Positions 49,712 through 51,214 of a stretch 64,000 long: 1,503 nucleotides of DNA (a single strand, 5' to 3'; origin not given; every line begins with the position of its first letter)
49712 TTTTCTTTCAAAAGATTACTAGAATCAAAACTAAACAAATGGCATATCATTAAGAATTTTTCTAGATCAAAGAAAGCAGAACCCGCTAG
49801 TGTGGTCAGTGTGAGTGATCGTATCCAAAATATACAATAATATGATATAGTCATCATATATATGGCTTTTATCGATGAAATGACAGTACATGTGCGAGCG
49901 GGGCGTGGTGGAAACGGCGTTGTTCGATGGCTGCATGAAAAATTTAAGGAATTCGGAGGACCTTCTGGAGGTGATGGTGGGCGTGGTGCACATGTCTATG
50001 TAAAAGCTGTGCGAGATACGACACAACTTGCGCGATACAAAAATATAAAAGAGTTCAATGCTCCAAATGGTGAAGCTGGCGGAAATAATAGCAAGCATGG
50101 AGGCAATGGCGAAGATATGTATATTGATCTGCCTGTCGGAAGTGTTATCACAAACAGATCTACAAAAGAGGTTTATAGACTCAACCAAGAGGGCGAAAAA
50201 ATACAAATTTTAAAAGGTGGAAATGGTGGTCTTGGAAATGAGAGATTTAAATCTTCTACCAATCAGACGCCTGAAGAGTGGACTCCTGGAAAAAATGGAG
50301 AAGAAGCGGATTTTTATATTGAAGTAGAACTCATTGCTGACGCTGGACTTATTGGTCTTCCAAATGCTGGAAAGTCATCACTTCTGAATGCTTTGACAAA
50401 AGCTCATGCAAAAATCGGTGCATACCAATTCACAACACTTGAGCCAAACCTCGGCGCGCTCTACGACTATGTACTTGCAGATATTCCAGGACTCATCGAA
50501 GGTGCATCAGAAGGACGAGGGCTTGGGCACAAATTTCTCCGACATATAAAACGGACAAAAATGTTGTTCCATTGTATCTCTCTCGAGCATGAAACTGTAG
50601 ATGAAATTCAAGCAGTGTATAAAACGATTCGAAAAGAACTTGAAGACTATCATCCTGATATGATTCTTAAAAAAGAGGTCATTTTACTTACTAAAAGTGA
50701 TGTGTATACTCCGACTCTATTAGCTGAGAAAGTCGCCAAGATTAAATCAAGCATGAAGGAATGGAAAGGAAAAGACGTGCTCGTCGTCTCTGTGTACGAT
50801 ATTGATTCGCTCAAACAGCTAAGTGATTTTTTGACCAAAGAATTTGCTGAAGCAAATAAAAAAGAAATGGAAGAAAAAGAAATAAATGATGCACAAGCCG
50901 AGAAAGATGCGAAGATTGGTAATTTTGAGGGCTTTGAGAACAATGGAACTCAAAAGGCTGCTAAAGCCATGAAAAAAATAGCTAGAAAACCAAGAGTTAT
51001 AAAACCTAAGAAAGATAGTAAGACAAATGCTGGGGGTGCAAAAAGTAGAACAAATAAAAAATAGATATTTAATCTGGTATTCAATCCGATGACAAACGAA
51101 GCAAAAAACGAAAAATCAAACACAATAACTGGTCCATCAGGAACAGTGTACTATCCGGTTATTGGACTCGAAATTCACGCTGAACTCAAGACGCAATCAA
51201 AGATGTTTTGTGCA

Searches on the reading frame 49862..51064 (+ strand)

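Call 9: search_protein_families(library=pfam, proteins=[window:49862-51064:+], max_evalue=0.01)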
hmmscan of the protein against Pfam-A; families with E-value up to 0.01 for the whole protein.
window:49862-51064:+ (400 aa): 5 families
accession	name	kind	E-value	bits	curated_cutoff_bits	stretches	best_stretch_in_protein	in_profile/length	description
PF01018.28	GTP1_OBG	-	7.2e-47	159.3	27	1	4-156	1-154/155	GTP1/OBG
PF01926.29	MMR_HSR1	-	1.3e-23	83.6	21.9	1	161-264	2-100/113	50S ribosome-binding GTPase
PF02421.24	FeoB_N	-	2.3e-08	34.2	27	1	162-211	4-57/156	Ferrous iron transport protein B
PF00350.29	Dynamin_N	-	0.00071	20.1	27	0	164-182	4-22/168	Dynamin family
PF03193.22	RsgA_GTPase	-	0.001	19.3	30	0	163-210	111-167/174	RsgA GTPase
